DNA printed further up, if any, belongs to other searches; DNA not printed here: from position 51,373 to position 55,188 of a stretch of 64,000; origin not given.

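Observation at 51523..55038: Fusion of a DUF4838-like glycosidase-associated domain with a formylglycine-generating-enzyme (SUMF1) domain in one 1170-aa secreted protein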

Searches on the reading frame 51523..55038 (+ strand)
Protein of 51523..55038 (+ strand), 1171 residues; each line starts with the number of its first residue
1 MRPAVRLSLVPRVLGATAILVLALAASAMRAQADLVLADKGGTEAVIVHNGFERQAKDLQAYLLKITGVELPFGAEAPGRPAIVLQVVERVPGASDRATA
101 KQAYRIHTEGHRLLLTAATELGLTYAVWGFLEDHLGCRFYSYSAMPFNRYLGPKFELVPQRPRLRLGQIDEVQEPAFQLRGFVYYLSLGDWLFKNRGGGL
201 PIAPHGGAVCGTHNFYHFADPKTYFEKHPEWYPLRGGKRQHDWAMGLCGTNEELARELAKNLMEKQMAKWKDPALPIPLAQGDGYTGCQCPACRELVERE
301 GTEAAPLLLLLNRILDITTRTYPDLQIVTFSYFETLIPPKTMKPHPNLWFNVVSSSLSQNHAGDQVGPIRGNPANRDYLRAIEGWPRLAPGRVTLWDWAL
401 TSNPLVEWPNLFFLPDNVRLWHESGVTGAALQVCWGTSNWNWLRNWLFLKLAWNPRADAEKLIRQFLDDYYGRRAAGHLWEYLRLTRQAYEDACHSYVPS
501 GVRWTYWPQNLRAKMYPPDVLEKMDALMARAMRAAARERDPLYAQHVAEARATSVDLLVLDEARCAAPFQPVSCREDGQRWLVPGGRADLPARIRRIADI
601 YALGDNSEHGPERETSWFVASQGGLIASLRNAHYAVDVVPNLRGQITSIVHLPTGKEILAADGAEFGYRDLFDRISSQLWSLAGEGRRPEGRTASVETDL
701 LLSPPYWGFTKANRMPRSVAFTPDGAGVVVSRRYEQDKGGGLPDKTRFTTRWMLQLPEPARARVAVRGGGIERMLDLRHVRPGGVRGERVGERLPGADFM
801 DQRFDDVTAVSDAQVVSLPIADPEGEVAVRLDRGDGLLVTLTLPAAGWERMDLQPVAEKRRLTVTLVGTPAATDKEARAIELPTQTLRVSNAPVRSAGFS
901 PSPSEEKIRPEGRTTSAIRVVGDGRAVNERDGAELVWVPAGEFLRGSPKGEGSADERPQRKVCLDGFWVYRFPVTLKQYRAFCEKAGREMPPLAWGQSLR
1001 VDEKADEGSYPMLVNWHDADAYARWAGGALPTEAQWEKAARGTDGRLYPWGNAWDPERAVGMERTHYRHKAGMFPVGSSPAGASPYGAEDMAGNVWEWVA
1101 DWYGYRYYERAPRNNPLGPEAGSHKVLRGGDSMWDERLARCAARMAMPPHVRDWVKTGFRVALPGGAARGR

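Call 5: search_protein_families(library=pfam, proteins=[window:51523-55038:+], max_evalue=0.1)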
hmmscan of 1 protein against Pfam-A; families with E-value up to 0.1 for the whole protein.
window:51523-55038:+ (1171 aa): 3 families
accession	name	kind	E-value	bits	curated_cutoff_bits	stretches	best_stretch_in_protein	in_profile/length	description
PF03781.23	FGE-sulfatase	-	2e-48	165.7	23.3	1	933-1162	3-254/255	Sulfatase-modifying factor enzyme 1-like domain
PF16126.11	DUF4838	-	8.6e-48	163.6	26.6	1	151-483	2-324/325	Domain of unknown function (DUF4838)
PF02838.20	Glyco_hydro_20b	-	0.0015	19.7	26.1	1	49-127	29-101/124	Glycosyl hydrolase family 20, domain 2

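Call 6: search_protein_families(library=ncbifam, proteins=[window:51523-55038:+], max_evalue=0.1)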
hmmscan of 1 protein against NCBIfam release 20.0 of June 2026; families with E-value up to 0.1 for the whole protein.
window:51523-55038:+ (1171 aa): 6 families
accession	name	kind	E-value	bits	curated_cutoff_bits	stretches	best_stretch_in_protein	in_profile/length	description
TIGR03440.2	egtB_TIGR03440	equivalog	5.8e-23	81.7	360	2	1003-1162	268-413/413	ergothioneine biosynthesis protein EgtB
NF041186.1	SenA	equivalog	1.4e-21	77.3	420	1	1013-1162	275-381/382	selenoneine synthase SenA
NF051459.1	pyoverdine_PvdO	equivalog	1.3e-14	54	500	1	930-1162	31-277/280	dihydropyoverdine dehydrogenase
TIGR03525.2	GldK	equivalog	1.1e-13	51.3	350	2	1029-1130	257-373/408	T9SS ring complex lipoprotein PorK/GldK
TIGR04344.1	ovoA_Nterm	equivalog_domain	4.7e-06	25.7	400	1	1009-1161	295-443/444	5-histidylcysteine sulfoxide synthase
TIGR02171.1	Fb_sc_TIGR02171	subfamily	0.0024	15.9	544.35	1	1029-1115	160-228/912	TIGR02171 family lipoprotein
